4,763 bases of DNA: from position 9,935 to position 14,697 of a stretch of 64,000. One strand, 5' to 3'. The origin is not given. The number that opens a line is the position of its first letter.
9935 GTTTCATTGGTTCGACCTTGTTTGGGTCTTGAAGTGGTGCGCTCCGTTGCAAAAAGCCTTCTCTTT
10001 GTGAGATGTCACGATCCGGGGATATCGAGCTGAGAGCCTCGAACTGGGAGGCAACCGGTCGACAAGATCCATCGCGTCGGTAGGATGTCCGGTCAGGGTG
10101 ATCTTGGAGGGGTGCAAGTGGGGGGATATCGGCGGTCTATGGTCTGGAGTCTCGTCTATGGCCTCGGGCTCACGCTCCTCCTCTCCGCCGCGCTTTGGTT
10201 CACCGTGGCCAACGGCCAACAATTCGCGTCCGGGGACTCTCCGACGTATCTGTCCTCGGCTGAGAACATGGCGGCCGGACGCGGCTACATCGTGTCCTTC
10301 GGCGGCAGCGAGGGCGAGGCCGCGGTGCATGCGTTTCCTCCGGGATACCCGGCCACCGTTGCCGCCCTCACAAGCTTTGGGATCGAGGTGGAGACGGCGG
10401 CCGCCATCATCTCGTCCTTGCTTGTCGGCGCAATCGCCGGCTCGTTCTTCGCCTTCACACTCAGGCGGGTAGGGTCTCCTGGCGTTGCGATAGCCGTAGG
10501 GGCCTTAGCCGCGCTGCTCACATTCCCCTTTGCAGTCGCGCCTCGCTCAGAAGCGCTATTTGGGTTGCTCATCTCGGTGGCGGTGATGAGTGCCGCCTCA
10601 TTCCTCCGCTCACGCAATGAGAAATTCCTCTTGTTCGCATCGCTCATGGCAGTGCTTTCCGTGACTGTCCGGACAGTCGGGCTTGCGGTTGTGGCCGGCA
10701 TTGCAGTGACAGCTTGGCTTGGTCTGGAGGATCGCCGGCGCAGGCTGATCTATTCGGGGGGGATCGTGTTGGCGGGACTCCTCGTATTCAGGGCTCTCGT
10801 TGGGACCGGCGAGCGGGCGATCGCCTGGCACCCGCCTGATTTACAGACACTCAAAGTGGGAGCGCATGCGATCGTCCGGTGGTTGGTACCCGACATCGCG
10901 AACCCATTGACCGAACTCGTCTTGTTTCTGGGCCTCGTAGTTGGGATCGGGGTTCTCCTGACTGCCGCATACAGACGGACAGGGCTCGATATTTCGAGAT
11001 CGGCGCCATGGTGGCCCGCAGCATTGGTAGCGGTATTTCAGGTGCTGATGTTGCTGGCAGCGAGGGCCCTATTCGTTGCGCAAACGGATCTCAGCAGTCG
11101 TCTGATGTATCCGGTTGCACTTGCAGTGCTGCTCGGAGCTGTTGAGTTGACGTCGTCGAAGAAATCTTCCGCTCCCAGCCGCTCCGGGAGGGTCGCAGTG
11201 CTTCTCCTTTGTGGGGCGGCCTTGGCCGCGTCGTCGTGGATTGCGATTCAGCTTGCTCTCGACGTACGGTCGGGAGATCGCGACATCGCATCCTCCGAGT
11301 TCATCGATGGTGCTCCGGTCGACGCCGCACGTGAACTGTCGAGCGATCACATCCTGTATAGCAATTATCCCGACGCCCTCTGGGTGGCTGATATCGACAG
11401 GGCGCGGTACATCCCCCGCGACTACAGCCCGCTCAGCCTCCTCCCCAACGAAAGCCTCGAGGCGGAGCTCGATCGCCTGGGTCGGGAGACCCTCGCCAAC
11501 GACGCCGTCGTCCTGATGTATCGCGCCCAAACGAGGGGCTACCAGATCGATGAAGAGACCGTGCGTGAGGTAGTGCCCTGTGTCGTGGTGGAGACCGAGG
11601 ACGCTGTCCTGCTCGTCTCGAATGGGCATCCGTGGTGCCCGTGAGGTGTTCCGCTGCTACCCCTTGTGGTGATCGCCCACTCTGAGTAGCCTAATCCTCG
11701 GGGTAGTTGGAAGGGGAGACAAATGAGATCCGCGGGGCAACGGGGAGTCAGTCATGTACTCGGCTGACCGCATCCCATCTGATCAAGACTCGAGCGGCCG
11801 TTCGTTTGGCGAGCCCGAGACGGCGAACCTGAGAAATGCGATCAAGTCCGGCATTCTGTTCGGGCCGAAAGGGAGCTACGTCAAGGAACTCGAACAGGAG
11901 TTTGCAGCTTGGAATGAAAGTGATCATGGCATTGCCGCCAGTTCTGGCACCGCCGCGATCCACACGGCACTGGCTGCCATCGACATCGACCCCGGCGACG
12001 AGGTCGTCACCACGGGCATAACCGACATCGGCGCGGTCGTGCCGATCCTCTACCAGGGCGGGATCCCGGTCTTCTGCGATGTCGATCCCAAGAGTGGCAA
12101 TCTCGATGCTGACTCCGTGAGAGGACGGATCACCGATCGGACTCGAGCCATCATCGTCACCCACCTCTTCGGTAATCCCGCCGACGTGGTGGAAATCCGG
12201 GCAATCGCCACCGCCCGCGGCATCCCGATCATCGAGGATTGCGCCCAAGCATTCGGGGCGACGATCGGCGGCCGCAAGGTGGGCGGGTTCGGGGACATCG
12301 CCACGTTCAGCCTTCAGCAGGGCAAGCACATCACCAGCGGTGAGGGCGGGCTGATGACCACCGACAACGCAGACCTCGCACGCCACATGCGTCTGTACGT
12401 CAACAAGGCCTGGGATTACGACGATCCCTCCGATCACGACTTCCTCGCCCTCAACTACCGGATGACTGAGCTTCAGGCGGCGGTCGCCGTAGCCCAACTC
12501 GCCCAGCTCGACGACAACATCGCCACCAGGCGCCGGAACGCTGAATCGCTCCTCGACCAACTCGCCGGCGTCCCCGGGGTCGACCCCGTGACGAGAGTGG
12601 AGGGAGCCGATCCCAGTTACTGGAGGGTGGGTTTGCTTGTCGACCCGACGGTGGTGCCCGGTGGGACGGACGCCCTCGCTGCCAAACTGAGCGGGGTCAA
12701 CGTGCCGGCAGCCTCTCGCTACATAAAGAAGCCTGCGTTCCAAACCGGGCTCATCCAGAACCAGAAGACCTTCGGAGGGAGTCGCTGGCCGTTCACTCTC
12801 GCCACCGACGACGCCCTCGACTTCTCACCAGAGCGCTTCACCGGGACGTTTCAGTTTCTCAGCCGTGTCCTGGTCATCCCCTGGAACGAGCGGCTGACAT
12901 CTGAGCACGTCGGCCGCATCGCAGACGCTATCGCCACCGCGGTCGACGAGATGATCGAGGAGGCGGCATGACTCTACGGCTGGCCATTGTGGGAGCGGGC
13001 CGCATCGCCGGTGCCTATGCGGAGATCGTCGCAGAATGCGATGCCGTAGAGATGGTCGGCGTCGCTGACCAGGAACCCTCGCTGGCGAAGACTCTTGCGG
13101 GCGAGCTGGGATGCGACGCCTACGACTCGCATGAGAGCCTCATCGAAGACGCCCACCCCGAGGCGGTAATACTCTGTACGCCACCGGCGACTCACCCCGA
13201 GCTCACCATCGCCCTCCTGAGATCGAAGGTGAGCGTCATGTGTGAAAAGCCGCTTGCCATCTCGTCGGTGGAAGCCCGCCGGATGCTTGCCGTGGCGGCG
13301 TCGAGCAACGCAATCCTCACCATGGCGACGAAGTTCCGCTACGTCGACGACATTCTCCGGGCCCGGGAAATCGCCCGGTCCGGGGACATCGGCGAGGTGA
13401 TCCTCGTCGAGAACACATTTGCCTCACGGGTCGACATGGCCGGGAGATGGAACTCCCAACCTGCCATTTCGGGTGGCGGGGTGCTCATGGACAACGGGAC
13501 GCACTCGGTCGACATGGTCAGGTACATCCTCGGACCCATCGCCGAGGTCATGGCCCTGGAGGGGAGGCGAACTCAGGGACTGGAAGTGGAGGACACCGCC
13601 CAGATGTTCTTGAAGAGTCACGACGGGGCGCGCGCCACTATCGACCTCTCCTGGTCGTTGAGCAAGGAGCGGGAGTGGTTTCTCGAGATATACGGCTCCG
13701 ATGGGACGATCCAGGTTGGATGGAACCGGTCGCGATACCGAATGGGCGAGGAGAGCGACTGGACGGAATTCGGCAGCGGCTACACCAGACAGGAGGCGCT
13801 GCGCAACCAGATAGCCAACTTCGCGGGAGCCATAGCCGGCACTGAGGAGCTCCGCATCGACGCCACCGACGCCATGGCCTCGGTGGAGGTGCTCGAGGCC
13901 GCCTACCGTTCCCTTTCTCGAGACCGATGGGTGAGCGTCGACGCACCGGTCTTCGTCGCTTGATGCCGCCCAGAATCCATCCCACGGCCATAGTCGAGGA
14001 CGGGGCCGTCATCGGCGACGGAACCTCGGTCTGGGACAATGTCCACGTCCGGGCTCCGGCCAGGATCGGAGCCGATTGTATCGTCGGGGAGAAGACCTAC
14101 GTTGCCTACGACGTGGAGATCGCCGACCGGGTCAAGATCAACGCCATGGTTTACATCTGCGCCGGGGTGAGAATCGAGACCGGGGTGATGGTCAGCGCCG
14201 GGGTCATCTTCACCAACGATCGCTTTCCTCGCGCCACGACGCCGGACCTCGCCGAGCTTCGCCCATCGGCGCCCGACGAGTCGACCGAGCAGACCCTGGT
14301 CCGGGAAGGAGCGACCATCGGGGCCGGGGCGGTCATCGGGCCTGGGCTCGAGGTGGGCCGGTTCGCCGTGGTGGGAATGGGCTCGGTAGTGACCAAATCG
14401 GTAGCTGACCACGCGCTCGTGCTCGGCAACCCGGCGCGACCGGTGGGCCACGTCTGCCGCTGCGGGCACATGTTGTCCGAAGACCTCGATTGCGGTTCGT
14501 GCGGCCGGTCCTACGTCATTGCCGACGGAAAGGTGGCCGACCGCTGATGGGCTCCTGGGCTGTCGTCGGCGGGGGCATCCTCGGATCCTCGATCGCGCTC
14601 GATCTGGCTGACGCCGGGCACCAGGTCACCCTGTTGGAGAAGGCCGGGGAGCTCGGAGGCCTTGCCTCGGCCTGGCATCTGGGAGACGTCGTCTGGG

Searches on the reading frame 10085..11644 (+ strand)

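Call 5: search_protein_families(library=pfam, proteins=[window:10085-11644:+])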
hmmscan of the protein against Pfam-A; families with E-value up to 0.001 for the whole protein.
window:10085-11644:+ (519 aa): 1 family
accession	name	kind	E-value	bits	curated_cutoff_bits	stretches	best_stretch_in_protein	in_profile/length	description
PF25093.1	DUF7807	-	0.00053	20.1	27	1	303-353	26-76/170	Family of unknown function (DUF7807)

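Call 6: search_protein_families(library=ncbifam, proteins=[window:10085-11644:+])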
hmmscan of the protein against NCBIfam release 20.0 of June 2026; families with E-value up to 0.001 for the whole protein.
window:10085-11644:+ (519 aa): 0 families

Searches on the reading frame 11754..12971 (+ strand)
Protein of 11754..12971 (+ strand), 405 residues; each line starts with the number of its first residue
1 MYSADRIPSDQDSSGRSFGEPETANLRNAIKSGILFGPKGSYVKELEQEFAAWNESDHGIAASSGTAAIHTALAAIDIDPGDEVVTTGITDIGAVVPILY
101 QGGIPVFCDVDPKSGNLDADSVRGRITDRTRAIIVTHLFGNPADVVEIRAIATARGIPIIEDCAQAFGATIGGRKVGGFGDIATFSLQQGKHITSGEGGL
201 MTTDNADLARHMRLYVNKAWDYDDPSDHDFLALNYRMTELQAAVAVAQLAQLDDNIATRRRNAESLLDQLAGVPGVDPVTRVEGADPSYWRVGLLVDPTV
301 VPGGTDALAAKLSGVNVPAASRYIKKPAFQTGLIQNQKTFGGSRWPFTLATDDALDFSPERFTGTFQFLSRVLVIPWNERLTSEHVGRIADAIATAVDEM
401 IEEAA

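Call 42: search_protein_families(library=pfam, max_evalue=0.00001, proteins=[window:11754-12971:+])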
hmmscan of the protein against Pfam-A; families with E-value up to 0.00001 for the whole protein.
window:11754-12971:+ (405 aa): 2 families
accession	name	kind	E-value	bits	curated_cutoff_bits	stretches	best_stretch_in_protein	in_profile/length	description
PF01041.23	DegT_DnrJ_EryC1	-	1.7e-86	291.1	19.8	1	20-393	5-359/360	DegT/DnrJ/EryC1/StrS aminotransferase family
PF01212.27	Beta_elim_lyase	-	1.8e-06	28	27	1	43-278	34-273/288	Beta-eliminating lyase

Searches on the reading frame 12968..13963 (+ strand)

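Call 42: search_protein_families(library=pfam, max_evalue=0.00001, proteins=[window:12968-13963:+])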
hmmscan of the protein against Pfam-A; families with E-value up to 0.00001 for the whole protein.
window:12968-13963:+ (331 aa): 4 families
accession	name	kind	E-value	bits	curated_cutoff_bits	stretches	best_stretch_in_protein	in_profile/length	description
PF22725.1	GFO_IDH_MocA_C3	-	6.1e-28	97.8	27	1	130-248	2-123/124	GFO/IDH/MocA C-terminal domain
PF01408.29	GFO_IDH_MocA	-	2.5e-26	93.1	24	1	4-119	2-118/120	Oxidoreductase family, NAD-binding Rossmann fold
PF02894.22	GFO_IDH_MocA_C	-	6.4e-23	82.1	22.9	1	137-324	5-218/218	Oxidoreductase family, C-terminal alpha/beta domain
PF03807.23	F420_oxidored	-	6.2e-07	30.4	21.6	1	4-83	1-79/94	NADP oxidoreductase coenzyme F420-dependent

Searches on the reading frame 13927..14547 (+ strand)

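Call 42: search_protein_families(library=pfam, max_evalue=0.00001, proteins=[window:13927-14547:+])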
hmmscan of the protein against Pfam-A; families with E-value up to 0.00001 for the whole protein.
window:13927-14547:+ (206 aa): 3 families
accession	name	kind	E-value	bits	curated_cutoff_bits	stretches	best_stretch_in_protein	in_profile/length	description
PF00132.30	Hexapep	-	1.3e-19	69.4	27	2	26-59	1-34/36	Bacterial transferase hexapeptide (six repeats)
PF25084.1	LbH_EIF2B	-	8.1e-11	42.3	54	1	18-96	13-94/105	EIF2B subunit epsilon LbH domain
PF14602.12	Hexapep_2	-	1.7e-07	31.2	27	0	128-157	7-34/34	Hexapeptide repeat of succinyl-transferase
